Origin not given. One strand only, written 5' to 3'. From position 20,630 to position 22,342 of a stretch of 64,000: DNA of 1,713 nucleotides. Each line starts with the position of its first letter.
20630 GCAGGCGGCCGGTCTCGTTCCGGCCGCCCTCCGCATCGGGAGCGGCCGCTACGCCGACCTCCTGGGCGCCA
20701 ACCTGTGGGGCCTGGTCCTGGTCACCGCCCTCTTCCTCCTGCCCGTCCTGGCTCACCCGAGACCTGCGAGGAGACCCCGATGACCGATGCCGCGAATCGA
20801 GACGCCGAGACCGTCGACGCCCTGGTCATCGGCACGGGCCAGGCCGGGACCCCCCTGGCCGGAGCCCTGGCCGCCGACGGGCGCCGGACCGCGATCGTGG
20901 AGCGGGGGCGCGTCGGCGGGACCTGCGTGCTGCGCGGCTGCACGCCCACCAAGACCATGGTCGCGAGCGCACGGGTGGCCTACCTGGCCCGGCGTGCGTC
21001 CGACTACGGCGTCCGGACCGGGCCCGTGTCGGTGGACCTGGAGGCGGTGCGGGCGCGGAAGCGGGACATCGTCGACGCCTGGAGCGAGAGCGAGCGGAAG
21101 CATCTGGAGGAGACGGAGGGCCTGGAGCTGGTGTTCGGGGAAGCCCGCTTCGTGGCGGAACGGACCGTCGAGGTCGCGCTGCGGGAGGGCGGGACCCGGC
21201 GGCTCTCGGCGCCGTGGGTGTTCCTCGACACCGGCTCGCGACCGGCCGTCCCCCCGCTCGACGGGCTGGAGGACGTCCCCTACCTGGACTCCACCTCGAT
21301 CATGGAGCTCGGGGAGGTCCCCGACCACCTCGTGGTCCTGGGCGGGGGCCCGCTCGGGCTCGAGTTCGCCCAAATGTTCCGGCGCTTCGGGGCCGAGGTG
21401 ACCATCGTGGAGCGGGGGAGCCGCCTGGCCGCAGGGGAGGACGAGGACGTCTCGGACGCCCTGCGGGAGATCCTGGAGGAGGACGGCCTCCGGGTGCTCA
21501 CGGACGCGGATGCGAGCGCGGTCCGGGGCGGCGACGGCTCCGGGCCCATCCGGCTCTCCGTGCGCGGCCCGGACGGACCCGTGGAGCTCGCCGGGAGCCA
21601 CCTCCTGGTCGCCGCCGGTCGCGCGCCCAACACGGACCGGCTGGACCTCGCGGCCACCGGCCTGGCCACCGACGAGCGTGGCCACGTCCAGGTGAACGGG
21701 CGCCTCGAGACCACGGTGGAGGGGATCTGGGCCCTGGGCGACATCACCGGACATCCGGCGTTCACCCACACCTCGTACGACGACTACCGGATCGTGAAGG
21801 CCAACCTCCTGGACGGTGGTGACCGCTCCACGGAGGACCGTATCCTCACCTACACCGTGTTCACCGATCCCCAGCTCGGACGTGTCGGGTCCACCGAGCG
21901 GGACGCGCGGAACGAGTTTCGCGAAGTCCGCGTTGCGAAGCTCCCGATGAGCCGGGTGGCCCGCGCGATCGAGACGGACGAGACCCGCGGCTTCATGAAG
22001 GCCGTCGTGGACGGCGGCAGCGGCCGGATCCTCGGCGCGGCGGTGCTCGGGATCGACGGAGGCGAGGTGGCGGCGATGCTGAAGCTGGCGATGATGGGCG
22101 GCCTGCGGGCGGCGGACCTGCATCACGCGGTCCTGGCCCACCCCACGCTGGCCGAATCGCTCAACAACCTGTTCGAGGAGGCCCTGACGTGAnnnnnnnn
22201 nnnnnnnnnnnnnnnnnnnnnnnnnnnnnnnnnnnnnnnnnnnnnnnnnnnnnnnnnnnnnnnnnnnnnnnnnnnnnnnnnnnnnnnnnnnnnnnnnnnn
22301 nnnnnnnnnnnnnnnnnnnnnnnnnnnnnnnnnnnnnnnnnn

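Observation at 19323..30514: Nine-gene translationally coupled supraoperon joining two importers, an RclA-like reductase, an EgtB/SenA-SenB-like pair and cytochrome bd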

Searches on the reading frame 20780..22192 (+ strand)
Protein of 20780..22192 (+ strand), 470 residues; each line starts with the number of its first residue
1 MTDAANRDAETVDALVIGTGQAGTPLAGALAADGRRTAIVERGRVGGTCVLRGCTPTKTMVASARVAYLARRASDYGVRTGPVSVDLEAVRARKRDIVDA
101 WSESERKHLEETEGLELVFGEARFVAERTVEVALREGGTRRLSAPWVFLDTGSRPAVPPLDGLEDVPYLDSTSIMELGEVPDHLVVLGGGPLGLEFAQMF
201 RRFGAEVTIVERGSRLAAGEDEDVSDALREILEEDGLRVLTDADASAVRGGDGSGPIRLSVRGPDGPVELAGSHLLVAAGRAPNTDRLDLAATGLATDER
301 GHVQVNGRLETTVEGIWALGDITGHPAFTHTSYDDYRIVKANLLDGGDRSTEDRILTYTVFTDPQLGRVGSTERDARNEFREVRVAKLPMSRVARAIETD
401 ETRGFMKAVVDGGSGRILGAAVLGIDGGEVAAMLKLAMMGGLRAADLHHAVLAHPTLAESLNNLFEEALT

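Call 3: search_protein_families(library=pfam, proteins=[window:20780-22192:+])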
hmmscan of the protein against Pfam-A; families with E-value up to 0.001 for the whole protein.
window:20780-22192:+ (470 aa): 7 families
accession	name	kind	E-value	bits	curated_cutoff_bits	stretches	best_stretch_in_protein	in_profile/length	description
PF07992.20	Pyr_redox_2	-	2.1e-56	192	26.1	1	13-333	2-288/291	Pyridine nucleotide-disulphide oxidoreductase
PF02852.28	Pyr_redox_dim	-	2.6e-25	89.2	25.3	1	358-463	3-108/110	Pyridine nucleotide-disulphide oxidoreductase, dimerisation domain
PF00070.33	Pyr_redox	-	1.2e-21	77.4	22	1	183-253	1-71/82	Pyridine nucleotide-disulphide oxidoreductase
PF01494.25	FAD_binding_3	-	1.3e-06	28.4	22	0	12-77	2-66/349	FAD binding domain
PF13738.12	Pyr_redox_3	-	2e-05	24.5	30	0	182-320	165-305/305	Pyridine nucleotide-disulphide oxidoreductase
PF12831.13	FAD_oxidored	-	3.2e-05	23.8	27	0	13-60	1-49/416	FAD dependent oxidoreductase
PF13450.12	NAD_binding_8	-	0.0002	22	21.9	0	186-216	1-31/68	NAD(P)-binding Rossmann-like domain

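Call 4: search_protein_families(library=ncbifam, proteins=[window:20780-22192:+])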
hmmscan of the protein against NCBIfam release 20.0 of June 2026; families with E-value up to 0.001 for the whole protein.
window:20780-22192:+ (470 aa): 55 families (the best 25 are shown)
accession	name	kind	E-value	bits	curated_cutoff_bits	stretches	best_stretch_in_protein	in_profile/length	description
NF004992.0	PRK06370.1-4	equivalog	5.5e-162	539.3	629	1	10-466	3-453/459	FAD-containing oxidoreductase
NF004990.0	PRK06370.1-1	equivalog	1.1e-140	469.4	842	1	11-466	4-453/459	FAD-containing oxidoreductase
NF040477.1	chlor_oxi_RclA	equivalog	7.2e-108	361.1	740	1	12-466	4-438/441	reactive chlorine resistance oxidoreductase RclA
NF004946.0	PRK06292.2-4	subfamily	7.4e-104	348.2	634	1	10-469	2-471/487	dihydrolipoyl dehydrogenase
TIGR02053.1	MerA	equivalog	1.2e-102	344.3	454.45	1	13-461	2-446/465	mercury(II) reductase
TIGR01350.1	lipoamide_DH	equivalog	2.8e-98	329.6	408.8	1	12-469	2-455/461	dihydrolipoyl dehydrogenase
NF041853.1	hythiocyan_redase_MerA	equivalog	3.7e-95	319.4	650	1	11-466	3-439/440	hypothiocyanous acid reductase MerA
NF004991.0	PRK06370.1-3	subfamily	3.8e-95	319.4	620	1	9-464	33-483/509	FAD-containing oxidoreductase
NF005884.0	PRK07846.1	equivalog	1.2e-86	291.2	501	1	11-463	3-446/454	mycothione reductase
NF004947.0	PRK06292.2-5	equivalog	1.7e-86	291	592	1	11-466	3-456/474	dihydrolipoyl dehydrogenase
NF010311.1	PRK13748.1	subfamily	4.2e-85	286.7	600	1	4-461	90-541/560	mercury(II) reductase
NF005572.0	PRK07251.1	equivalog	7.2e-84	282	537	1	11-466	3-437/438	FAD-containing oxidoreductase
NF004776.0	PRK06116.1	equivalog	1.9e-77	261.2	480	1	11-461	4-446/450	glutathione-disulfide reductase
TIGR03452.1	mycothione_red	equivalog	9.1e-76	255.5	635.65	1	12-463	3-447/452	mycothione reductase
TIGR01424.1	gluta_reduc_2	equivalog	7.8e-74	248.8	606.05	1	13-461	4-442/446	glutathione-disulfide reductase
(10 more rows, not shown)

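Call 25: find_homologous_proteins(query=window:20780-22192:+)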
Query window:20780-22192:+ (470 aa): 8000 proteins with E <= 0.001 among 8000 candidates; the best 120 are listed.
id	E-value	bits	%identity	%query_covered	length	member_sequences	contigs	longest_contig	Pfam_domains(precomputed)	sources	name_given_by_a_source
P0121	0.0e+0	1013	100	100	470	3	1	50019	PF02852.29,PF07992.21,PF00070.34,PF13738.13,PF01494.26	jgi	-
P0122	4.1e-272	921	92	99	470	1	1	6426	PF13450.13,PF02852.29,PF07992.21,PF00070.34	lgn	-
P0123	5.5e-254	861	86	99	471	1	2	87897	PF13450.13,PF02852.29,PF07992.21,PF00070.34,PF13738.13,PF01494.26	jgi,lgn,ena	-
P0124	1.4e-211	721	74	99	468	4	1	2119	PF13450.13,PF02852.29,PF07992.21,PF00070.34,PF13738.13,PF01494.26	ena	-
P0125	2.2e-205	701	72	97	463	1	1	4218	PF02852.29,PF07992.21,PF00070.34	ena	-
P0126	4.0e-205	700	72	97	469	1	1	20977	PF02852.29,PF07992.21,PF00070.34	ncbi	-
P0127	3.3e-203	694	73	97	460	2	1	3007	PF02852.29,PF07992.21,PF00070.34,PF13738.13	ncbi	ncbi:MAG: mercuric reductase [Gemmatimonadota bacterium]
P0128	1.2e-202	692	73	97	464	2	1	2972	PF13450.13,PF02852.29,PF07992.21,PF00070.34,PF13738.13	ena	-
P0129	7.3e-202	689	71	97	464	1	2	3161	PF01266.31,PF13450.13,PF02852.29,PF07992.21,PF00070.34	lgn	-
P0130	1.3e-201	688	72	97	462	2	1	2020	PF01266.31,PF02852.29,PF07992.21,PF00070.34,PF13738.13,PF01494.26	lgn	-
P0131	1.9e-200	685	73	97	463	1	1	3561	PF01266.31,PF13450.13,PF02852.29,PF07992.21,PF00070.34,PF13738.13,PF01494.26,PF02737.25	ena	-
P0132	4.6e-199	680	70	97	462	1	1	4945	PF13450.13,PF02852.29,PF07992.21,PF00070.34,PF13738.13,PF02737.25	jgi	-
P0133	5.4e-199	680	70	99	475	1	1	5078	PF01266.31,PF13450.13,PF02852.29,PF07992.21,PF00070.34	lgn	-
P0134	5.2e-198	677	71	97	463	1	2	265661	PF02852.29,PF07992.21,PF00070.34,PF02737.25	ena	-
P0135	5.3e-198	677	70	97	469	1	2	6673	PF02852.29,PF07992.21,PF00070.34,PF13738.13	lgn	-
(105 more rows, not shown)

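Call 26: find_encoding_contigs(protein=P0123, flank=10000, max_places=3)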
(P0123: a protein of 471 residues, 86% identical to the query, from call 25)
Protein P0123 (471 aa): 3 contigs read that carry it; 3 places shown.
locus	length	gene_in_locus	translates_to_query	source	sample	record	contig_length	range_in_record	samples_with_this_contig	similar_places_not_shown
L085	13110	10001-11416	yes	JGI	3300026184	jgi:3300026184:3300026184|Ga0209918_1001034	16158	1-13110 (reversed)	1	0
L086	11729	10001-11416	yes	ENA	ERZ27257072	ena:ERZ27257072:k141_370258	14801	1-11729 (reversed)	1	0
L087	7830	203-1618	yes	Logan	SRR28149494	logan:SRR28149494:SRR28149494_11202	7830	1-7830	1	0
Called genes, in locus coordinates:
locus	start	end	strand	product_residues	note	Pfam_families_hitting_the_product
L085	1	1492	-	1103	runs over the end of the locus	PF02012:BNR (faint), PF15902:Sortilin-Vps10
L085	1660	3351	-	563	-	PF00528:BPD_transp_1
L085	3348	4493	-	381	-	PF00005:ABC_tran, PF13304:AAA_21 (faint), PF08402:TOBE_2 (weak)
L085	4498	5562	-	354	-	PF13531:SBP_bac_11, PF01547:SBP_bac_1, PF13416:SBP_bac_8, PF13343:SBP_bac_6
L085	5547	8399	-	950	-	PF02585:PIG-L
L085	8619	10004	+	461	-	PF00474:SSF (weak)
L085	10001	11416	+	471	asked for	PF01494:FAD_binding_3 (faint), PF07992:Pyr_redox_2, PF13450:NAD_binding_8 (faint), PF13738:Pyr_redox_3 (weak), PF00070:Pyr_redox, PF02852:Pyr_redox_dim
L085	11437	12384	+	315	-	PF12974:Phosphonate-bd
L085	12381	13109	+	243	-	?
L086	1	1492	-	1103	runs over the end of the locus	PF02012:BNR (faint), PF15902:Sortilin-Vps10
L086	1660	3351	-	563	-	PF00528:BPD_transp_1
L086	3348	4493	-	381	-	PF00005:ABC_tran, PF13304:AAA_21 (faint), PF08402:TOBE_2 (weak)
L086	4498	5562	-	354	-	PF13531:SBP_bac_11, PF01547:SBP_bac_1, PF13416:SBP_bac_8, PF13343:SBP_bac_6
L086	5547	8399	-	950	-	PF02585:PIG-L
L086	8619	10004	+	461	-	PF00474:SSF (weak)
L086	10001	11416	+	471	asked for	PF01494:FAD_binding_3 (faint), PF07992:Pyr_redox_2, PF13450:NAD_binding_8 (faint), PF13738:Pyr_redox_3 (weak), PF00070:Pyr_redox, PF02852:Pyr_redox_dim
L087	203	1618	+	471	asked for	PF01494:FAD_binding_3 (faint), PF07992:Pyr_redox_2, PF13450:NAD_binding_8 (faint), PF13738:Pyr_redox_3 (weak), PF00070:Pyr_redox, PF02852:Pyr_redox_dim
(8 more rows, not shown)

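Call 27: find_encoding_contigs(protein=P0122, flank=10000, max_places=3)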
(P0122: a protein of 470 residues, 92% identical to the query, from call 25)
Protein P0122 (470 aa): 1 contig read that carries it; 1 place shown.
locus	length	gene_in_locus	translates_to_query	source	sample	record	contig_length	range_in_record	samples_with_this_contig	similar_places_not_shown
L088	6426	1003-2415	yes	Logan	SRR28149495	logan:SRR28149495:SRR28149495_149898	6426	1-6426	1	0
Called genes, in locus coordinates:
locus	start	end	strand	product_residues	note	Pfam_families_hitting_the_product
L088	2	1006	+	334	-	?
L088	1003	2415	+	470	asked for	PF07992:Pyr_redox_2, PF13450:NAD_binding_8 (faint), PF00070:Pyr_redox, PF02852:Pyr_redox_dim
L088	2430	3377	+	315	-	PF12974:Phosphonate-bd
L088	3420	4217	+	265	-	PF00005:ABC_tran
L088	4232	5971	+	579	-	PF00528:BPD_transp_1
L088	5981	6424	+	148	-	?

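Call 32: find_related_loci(query=window:20780-22192:+, collection=metagenome_contigs, flank=10000)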
Query window:20780-22192:+ (470 aa) in metagenome_contigs; peptide patterns used: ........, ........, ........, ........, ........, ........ (x = any residue, [..] = any of these).
599 stretches matched a pattern (row limit reached: there are more); 556 encode a relative of the query (tblastn E <= 1e-3); the best 80 are kept; 80 distinct loci.
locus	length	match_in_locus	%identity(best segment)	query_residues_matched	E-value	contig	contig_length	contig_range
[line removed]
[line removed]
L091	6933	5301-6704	63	10-465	0e+0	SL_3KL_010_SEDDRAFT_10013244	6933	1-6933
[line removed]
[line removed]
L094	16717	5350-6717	60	13-469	4e-177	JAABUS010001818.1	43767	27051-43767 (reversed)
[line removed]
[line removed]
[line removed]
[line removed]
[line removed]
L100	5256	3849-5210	59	10-465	2e-178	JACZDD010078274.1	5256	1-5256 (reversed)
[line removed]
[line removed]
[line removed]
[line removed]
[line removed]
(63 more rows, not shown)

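Call 35: search_protein_families(library=ncbifam, proteins=[L120:6305-7477:+, L120:7474-8694:+, L120:8694-9797:+, L120:10010-11407:+, L120:11431-12771:+, L120:12755-13726:+, L120:13723-14979:+, L120:15082-16065:+, L120:4560-5168:+, L120:5165-6133:+], max_evalue=0.00001)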
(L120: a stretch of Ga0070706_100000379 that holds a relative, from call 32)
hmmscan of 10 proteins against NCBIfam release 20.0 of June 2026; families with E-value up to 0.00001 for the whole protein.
L120:6305-7477:+ (390 aa): 0 families

L120:7474-8694:+ (406 aa): 21 families
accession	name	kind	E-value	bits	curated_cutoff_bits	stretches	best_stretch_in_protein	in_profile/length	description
TIGR01327.1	PGDH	equivalog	3.1e-79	267.1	454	1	2-319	1-312/525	phosphoglycerate dehydrogenase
NF008759.0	PRK11790.1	equivalog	3e-63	213.9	404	1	2-356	13-369/410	phosphoglycerate dehydrogenase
NF009714.1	PRK13243.1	equivalog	1.8e-47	162.3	455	1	49-319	52-324/332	glyoxylate reductase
NF005069.0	PRK06487.1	equivalog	1.1e-40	139.7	448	1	42-308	47-311/320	2-hydroxyacid dehydrogenase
NF005387.0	PRK06932.1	equivalog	3.5e-39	134.6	492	1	40-308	41-310/314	2-hydroxyacid dehydrogenase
NF011938.0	PRK15409.1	equivalog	1.9e-37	129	492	1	24-318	25-319/324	glyoxylate/hydroxypyruvate reductase GhrB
NF041369.1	Dhydh_Halo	equivalog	1.2e-36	126.5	400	1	72-315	63-302/305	D-2-hydroxyacid dehydrogenase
NF006263.0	PRK08410.1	equivalog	3e-36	125.4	389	1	38-308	37-307/311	D-2-hydroxyacid dehydrogenase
NF005750.0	PRK07574.1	equivalog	3e-34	118.7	329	1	54-309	104-358/386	NAD-dependent formate dehydrogenase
NF005027.0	PRK06436.1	equivalog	5.6e-33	114.4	261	1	67-307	52-279/303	2-hydroxyacid dehydrogenase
NF001309.0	PRK00257.1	equivalog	9.4e-29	100.5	434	1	41-263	35-239/379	4-phosphoerythronate dehydrogenase PdxB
NF000492.1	vanH_gen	exception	8.6e-23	80.9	540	1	72-261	74-255/312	D-lactate dehydrogenase VanH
NF011966.0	PRK15438.1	equivalog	1.5e-20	73.6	687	1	41-262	35-238/378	4-phosphoerythronate dehydrogenase PdxB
NF000371.1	vanH_Agroup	exception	3.6e-19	69.1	700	1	73-261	80-260/322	VanH-A/VanH-Pt family D-lactate dehydrogenase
NF006374.0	PRK08605.1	subfamily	1.1e-17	64.2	356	1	71-261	76-266/332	D-lactate dehydrogenase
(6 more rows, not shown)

L120:8694-9797:+ (367 aa): 7 families
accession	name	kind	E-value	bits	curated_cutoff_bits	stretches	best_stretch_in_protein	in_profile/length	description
NF003764.0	PRK05355.1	equivalog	2.4e-152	507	253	1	3-361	2-356/357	3-phosphoserine/phosphohydroxythreonine transaminase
TIGR01364.1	serC_1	equivalog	3.3e-145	483.5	443.6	1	5-360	1-357/358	phosphoserine transaminase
NF009112.0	PRK12462.1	equivalog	6.1e-113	377.3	563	1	6-360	7-363/365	phosphoserine transaminase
TIGR01366.1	serC_3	equivalog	6.7e-14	51.8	401.65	1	26-316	18-313/361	phosphoserine transaminase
NF002841.0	PRK03080.1-2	equivalog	7.1e-10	38.4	477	1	27-312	26-321/389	phosphoserine transaminase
TIGR01365.1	serC_2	equivalog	1.5e-07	30.8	448.2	1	36-311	26-311/374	phosphoserine transaminase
TIGR03301.1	PhnW-AepZ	equivalog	2.9e-07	30.2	360.8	1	41-321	23-317/355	2-aminoethylphosphonate aminotransferase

L120:10010-11407:+ (465 aa): 55 families (the best 25 are shown)
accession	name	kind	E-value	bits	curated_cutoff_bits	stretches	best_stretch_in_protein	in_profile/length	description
NF004992.0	PRK06370.1-4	equivalog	2.9e-157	523.8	629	1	4-463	2-455/459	FAD-containing oxidoreductase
NF004990.0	PRK06370.1-1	equivalog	5.1e-129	430.9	842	1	4-463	2-455/459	FAD-containing oxidoreductase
NF040477.1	chlor_oxi_RclA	equivalog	2.3e-122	408.8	740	1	5-462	2-439/441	reactive chlorine resistance oxidoreductase RclA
NF041853.1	hythiocyan_redase_MerA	equivalog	2.3e-110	369.4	650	1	5-461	2-439/440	hypothiocyanous acid reductase MerA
TIGR01350.1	lipoamide_DH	equivalog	1.8e-103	346.7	408.8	1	6-458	1-449/461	dihydrolipoyl dehydrogenase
NF004991.0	PRK06370.1-3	subfamily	4.7e-103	345.4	620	1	5-458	34-482/509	FAD-containing oxidoreductase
TIGR02053.1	MerA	equivalog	1.5e-102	344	454.45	1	7-457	1-447/465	mercury(II) reductase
NF005572.0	PRK07251.1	equivalog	5.6e-93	312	537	1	5-461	2-437/438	FAD-containing oxidoreductase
NF005884.0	PRK07846.1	equivalog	7.3e-91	305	501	1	5-461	2-449/454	mycothione reductase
NF004946.0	PRK06292.2-4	subfamily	5.8e-89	299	634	1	5-461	2-468/487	dihydrolipoyl dehydrogenase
NF004776.0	PRK06116.1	equivalog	1.4e-83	281.4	480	1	4-456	2-446/450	glutathione-disulfide reductase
NF004947.0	PRK06292.2-5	equivalog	7.6e-83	279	592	1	5-462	2-457/474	dihydrolipoyl dehydrogenase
TIGR03452.1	mycothione_red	equivalog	2.5e-81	273.9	635.65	1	5-459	1-448/452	mycothione reductase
NF010311.1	PRK13748.1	subfamily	1.2e-80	272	600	1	5-456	96-541/560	mercury(II) reductase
NF004945.0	PRK06292.2-3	equivalog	1.4e-76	258.3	494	1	6-457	3-446/457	dihydrolipoyl dehydrogenase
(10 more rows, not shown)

L120:11431-12771:+ (446 aa): 6 families
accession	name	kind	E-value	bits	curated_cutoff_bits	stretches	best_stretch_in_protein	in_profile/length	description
TIGR03440.2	egtB_TIGR03440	equivalog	5e-121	404.7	360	1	23-443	2-413/413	ergothioneine biosynthesis protein EgtB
NF041186.1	SenA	equivalog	6.5e-103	345.1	420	1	19-443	5-381/382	selenoneine synthase SenA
TIGR04344.1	ovoA_Nterm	equivalog_domain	3e-35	122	400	1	101-441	102-442/444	5-histidylcysteine sulfoxide synthase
TIGR03525.2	GldK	equivalog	3.4e-18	66.2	350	2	307-445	255-406/408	T9SS ring complex lipoprotein PorK/GldK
TIGR04373.1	egtB_X_signatur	signature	7e-12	45.3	71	1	394-443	1-49/50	EgtB-related enzyme signature domain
NF051459.1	pyoverdine_PvdO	equivalog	6.9e-09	35.2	500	1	353-445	191-279/280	dihydropyoverdine dehydrogenase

L120:12755-13726:+ (323 aa): 2 families
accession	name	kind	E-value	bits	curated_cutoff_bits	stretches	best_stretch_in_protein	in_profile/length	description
TIGR03438.1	egtD_ergothio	equivalog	3.9e-107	357.9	290.9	1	20-318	3-299/301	L-histidine N(alpha)-methyltransferase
TIGR03439.1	methyl_EasF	subfamily_domain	1.5e-44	152.2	205.55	1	20-316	14-318/321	EasF family methyltransferase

L120:13723-14979:+ (418 aa): 5 families
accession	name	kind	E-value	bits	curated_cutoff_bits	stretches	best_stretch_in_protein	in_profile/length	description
TIGR03444.1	EgtA_Cys_ligase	equivalog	5.1e-60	203.4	370.8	1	28-409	12-389/390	ergothioneine biosynthesis glutamate--cysteine ligase EgtA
TIGR01436.1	glu_cys_lig_pln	equivalog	1.4e-33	116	463.15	1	30-340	23-345/446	glutamate--cysteine ligase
NF010041.0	PRK13517.1-1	subfamily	8.5e-09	35.1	332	1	97-231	51-180/368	glutamate--cysteine ligase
TIGR02050.1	gshA_cyan_rel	subfamily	3.2e-07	30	176.4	1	98-233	46-177/287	YbdK family carboxylate-amine ligase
NF010043.0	PRK13517.1-3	equivalog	1.4e-06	27.4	409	1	99-243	61-199/381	glutamate--cysteine ligase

L120:15082-16065:+ (327 aa): 0 families

L120:4560-5168:+ (202 aa): 0 families

L120:5165-6133:+ (322 aa): 25 families
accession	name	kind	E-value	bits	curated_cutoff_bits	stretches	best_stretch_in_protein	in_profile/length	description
NF008024.0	PRK10754.1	subfamily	2.3e-95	319.4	348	1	2-322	3-327/327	NADPH:quinone reductase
TIGR02824.1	quinone_pig3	subfamily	8.8e-63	212.3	296.8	1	1-320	1-323/325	putative NAD(P)H quinone oxidoreductase, PIG3 family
NF010344.0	PRK13771.1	subfamily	1.7e-38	132.4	349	2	88-320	114-331/334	putative alcohol dehydrogenase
TIGR01751.1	crot-CoA-red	equivalog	1.1e-33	116.6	378.55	3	87-194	137-246/398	crotonyl-CoA carboxylase/reductase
NF041183.1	Pks2_ls1_myc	equivalog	1.1e-33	115.4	2400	1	5-320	1410-1727/2086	sulfolipid-1 biosynthesis phthioceranic/hydroxyphthioceranic acid synthase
NF041172.1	AcrlCoa_red_Thmprot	equivalog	4.3e-32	111.4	500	2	88-320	114-332/334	acryloyl-CoA reductase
TIGR02823.1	oxido_YhdH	subfamily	1.3e-23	83.3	297.25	1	14-241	13-247/324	acrylyl-CoA reductase family protein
TIGR02817.1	adh_fam_1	subfamily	5.7e-23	81.9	284.05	1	17-309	19-319/336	zinc-binding alcohol dehydrogenase family protein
TIGR03451.1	mycoS_dep_FDH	equivalog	4e-20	71.9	512.9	2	13-85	12-84/358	S-(hydroxymethyl)mycothiol dehydrogenase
NF006940.0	PRK09422.1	equivalog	7.9e-20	71.1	344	1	88-236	113-260/338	alcohol dehydrogenase AdhP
NF003808.0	PRK05396.1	equivalog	7.8e-18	64.4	380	1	88-238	117-265/341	L-threonine 3-dehydrogenase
TIGR00692.1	tdh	equivalog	1.1e-17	64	458.35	2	89-239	116-264/340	L-threonine 3-dehydrogenase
TIGR03989.1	Rxyl_3153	subfamily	2.7e-17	63.1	440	1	13-89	12-89/370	NDMA-dependent alcohol dehydrogenase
NF058644.1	CurcmRedCuraProt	equivalog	4.5e-14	52.3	440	1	63-239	68-243/336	NADPH-dependent curcumin/dihydrocurcumin reductase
NF051456.1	acrylyl_AcuI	equivalog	8.1e-14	51.2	440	1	27-240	27-246/325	acrylyl-CoA reductase (NADPH)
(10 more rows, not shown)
